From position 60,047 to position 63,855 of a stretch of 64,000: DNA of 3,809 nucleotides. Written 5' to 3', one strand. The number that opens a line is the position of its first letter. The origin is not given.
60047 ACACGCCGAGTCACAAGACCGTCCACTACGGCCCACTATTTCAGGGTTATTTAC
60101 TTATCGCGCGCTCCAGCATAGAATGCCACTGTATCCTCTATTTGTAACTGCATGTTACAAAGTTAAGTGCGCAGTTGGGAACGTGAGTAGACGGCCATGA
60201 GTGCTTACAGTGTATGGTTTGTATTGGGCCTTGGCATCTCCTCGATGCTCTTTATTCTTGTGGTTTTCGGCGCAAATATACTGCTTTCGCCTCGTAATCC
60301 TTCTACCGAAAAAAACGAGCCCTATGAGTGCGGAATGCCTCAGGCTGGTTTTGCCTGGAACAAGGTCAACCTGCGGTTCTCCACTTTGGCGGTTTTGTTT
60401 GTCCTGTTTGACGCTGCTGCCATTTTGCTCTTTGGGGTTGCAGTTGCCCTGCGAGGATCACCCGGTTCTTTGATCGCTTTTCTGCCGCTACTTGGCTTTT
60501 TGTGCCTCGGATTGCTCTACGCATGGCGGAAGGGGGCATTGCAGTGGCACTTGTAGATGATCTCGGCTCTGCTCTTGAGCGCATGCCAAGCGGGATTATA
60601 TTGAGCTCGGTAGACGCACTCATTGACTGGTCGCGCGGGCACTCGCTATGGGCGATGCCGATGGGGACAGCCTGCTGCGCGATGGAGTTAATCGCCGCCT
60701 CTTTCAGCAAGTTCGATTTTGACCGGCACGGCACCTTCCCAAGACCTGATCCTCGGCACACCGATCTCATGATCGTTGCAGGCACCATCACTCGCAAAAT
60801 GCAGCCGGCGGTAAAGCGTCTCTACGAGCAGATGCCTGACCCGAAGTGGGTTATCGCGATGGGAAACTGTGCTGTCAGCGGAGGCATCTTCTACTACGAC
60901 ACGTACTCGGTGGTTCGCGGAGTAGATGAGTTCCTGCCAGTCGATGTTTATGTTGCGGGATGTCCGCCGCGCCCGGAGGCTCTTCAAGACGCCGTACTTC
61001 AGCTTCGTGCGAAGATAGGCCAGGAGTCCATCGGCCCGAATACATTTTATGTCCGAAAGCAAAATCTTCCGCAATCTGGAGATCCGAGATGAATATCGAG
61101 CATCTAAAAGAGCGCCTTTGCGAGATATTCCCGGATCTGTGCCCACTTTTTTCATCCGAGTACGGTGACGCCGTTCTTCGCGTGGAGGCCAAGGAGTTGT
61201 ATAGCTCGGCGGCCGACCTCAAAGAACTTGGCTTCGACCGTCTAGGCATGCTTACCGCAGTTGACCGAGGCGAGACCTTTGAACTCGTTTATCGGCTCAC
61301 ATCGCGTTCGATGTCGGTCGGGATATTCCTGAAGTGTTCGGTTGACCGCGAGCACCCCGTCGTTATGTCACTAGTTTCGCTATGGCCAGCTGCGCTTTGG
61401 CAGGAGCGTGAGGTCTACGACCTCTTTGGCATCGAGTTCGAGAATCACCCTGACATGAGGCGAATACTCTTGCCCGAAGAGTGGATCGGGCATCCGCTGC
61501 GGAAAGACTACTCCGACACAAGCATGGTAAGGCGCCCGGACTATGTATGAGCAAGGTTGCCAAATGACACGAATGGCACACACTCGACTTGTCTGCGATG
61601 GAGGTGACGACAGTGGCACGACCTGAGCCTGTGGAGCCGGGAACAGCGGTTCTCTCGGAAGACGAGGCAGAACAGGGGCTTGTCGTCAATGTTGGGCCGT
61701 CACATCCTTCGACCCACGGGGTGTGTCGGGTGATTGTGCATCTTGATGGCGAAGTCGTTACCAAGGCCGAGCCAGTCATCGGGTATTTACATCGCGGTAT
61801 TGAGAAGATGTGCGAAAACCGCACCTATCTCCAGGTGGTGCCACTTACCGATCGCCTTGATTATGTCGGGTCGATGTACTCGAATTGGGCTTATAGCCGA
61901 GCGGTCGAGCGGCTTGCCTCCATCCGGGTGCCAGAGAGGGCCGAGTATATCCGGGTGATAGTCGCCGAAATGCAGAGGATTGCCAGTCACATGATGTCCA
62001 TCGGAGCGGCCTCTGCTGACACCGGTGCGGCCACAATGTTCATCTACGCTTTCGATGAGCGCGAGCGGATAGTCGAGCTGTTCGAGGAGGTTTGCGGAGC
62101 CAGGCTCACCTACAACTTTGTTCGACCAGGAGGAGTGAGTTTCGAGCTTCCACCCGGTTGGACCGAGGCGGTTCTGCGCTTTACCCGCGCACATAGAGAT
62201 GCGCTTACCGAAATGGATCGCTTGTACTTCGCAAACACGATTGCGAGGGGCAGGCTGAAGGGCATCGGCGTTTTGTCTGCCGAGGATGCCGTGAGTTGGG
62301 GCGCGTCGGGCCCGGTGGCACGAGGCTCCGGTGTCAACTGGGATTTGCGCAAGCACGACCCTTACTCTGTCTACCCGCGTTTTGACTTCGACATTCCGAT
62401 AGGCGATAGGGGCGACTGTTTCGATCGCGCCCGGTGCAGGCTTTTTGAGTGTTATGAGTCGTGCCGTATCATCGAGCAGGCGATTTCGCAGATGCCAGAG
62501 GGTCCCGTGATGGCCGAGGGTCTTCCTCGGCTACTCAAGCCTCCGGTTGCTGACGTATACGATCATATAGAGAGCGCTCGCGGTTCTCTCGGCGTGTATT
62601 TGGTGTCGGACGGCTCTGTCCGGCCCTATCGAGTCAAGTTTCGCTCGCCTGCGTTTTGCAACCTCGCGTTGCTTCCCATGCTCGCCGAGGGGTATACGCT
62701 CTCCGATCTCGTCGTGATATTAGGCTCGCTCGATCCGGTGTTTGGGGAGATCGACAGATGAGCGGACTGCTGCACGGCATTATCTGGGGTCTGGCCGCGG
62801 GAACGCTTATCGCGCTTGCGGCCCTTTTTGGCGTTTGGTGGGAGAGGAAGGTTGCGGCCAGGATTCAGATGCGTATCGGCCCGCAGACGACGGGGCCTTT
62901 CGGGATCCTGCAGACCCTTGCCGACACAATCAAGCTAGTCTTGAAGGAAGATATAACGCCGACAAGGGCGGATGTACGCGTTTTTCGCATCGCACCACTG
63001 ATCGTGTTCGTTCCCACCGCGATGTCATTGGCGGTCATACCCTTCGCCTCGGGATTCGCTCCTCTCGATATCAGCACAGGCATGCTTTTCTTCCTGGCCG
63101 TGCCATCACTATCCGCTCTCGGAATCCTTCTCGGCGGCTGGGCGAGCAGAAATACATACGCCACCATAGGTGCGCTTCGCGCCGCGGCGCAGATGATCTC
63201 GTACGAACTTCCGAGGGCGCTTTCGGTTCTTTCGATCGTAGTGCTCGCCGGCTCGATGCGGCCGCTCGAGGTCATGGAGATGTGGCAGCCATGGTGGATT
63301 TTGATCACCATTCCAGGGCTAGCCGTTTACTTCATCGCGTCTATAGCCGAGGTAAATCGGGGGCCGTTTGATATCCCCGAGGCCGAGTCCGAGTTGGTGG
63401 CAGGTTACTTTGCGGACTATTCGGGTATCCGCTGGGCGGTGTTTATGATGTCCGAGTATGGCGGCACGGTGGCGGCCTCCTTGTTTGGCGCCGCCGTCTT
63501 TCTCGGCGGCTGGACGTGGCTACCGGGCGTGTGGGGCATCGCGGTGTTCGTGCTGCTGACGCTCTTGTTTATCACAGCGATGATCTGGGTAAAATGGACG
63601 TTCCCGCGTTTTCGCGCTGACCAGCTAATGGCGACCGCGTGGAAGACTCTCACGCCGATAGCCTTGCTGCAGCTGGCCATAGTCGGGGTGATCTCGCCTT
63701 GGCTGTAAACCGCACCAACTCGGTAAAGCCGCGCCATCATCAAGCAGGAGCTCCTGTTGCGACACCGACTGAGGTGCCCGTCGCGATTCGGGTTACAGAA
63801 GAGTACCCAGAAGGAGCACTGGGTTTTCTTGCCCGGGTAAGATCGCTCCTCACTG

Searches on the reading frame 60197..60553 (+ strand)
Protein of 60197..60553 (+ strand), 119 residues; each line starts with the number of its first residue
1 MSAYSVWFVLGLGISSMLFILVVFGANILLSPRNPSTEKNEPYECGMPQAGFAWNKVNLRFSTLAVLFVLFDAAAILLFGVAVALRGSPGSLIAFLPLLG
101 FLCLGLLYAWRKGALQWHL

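Call 37: search_protein_families(library=pfam, proteins=[window:60197-60553:+], max_evalue=0.001)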
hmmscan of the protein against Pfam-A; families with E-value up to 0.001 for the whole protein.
window:60197-60553:+ (119 aa): 1 family
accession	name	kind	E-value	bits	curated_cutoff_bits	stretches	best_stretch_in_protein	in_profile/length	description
PF00507.24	Oxidored_q4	-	4.2e-25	88.3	23.3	1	21-117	2-99/99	NADH-ubiquinone/plastoquinone oxidoreductase, chain 3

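Call 62: find_encoding_contigs(protein=window:60197-60553:+, flank=10000, max_places=3)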
Protein window:60197-60553:+ (119 aa): 14 contigs read that carry it; 3 places shown.
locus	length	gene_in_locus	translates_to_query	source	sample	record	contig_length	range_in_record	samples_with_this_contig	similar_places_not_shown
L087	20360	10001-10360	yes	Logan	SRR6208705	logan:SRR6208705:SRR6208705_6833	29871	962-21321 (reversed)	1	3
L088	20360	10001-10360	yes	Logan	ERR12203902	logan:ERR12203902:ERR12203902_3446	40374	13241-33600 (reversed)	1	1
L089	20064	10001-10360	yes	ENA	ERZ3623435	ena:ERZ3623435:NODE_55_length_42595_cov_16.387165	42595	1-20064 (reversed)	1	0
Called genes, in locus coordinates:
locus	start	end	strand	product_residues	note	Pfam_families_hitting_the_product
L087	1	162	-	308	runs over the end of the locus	PF00781:DAGK_cat, PF01513:NAD_kinase (weak), PF19279:YegS_C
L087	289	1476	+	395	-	PF01612:DNA_pol_A_exo1, PF00570:HRDC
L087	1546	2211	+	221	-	PF04298:Zn_peptidase_2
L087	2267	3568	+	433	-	PF13742:tRNA_anti_2, PF01336:tRNA_anti-codon, PF02601:Exonuc_VII_L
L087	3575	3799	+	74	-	PF02609:Exonuc_VII_S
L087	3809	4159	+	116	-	PF11969:DcpS_C, PF01230:HIT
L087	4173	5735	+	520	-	PF00111:Fer2, PF17651:Raco_middle, PF14574:RACo_C_ter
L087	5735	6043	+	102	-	-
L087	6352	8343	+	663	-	PF16177:ACAS_N, PF00501:AMP-binding, PF13193:AMP-binding_C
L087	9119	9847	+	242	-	PF16175:DUF4875 (weak)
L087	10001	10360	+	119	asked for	PF00507:Oxidored_q4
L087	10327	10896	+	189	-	PF01058:Oxidored_q6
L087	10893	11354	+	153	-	PF00329:Complex1_30kDa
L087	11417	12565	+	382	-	PF00346:Complex1_49kDa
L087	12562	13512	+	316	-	PF00146:NADHdh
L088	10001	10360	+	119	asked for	PF00507:Oxidored_q4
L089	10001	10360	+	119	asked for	PF00507:Oxidored_q4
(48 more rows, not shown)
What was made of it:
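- On Respiratory complex I: A separate nuoABCDH-I*-JKLMN operon starts at 60197 (calls 37, 62).
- Closest known: Complex I membrane arm. Different: A separate complete nuo operon exists nearby (calls 37, 62).
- In close relatives the nuo operon carries its own H, J, K, L (617 aa), M and N subunits, so it is self-sufficient (call 62).
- Tried and rejected: Rejected because that operon has its own L, M and N (call 62).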

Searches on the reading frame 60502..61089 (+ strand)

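Call 37: search_protein_families(library=pfam, proteins=[window:60502-61089:+], max_evalue=0.001)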
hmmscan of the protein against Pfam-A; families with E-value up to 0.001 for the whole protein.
window:60502-61089:+ (196 aa): 1 family
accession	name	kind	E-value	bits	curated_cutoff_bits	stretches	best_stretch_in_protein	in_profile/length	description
PF01058.29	Oxidored_q6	-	2.3e-30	105.4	27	1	58-167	1-127/128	NADH ubiquinone oxidoreductase, 20 Kd subunit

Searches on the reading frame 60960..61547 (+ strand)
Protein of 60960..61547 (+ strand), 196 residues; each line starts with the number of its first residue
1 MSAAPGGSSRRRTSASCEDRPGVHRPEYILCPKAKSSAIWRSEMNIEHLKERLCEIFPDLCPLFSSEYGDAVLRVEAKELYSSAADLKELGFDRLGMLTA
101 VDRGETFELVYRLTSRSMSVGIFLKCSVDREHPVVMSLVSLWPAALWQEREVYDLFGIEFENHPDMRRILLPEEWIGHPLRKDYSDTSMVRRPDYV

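Call 37: search_protein_families(library=pfam, proteins=[window:60960-61547:+], max_evalue=0.001)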
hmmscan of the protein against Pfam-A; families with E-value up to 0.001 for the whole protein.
window:60960-61547:+ (196 aa): 1 family
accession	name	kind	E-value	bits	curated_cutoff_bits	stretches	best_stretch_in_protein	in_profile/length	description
PF00329.25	Complex1_30kDa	-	1.2e-38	132.9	22.5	1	74-185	2-119/124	Respiratory-chain NADH dehydrogenase, 30 Kd subunit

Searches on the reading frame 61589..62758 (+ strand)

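Call 37: search_protein_families(library=pfam, proteins=[window:61589-62758:+], max_evalue=0.001)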
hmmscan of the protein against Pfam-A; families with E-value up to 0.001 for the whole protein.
window:61589-62758:+ (390 aa): 2 families
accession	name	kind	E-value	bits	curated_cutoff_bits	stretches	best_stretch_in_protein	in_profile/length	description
PF00346.24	Complex1_49kDa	-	9.7e-93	310.6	24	2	144-310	1-167/271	Respiratory-chain NADH dehydrogenase, 49 Kd subunit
PF00374.24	NiFeSe_Hases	-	3.4e-05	23.4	25.8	1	69-136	1-68/508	Nickel-dependent hydrogenase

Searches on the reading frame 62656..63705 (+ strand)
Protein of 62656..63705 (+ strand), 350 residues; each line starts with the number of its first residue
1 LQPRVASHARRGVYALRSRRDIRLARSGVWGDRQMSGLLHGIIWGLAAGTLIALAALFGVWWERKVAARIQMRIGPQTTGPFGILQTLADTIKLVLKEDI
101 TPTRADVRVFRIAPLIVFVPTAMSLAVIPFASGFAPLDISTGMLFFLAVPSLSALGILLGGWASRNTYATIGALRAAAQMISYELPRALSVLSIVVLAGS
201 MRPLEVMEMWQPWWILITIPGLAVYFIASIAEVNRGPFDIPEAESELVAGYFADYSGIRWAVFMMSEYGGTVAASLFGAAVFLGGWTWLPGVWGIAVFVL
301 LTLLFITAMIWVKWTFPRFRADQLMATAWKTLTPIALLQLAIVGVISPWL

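Call 37: search_protein_families(library=pfam, proteins=[window:62656-63705:+], max_evalue=0.001)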
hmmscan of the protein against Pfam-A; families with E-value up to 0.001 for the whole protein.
window:62656-63705:+ (350 aa): 1 family
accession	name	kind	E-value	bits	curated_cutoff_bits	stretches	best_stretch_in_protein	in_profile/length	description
PF00146.26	NADHdh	-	1.2e-101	340.5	27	1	51-343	9-297/298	NADH dehydrogenase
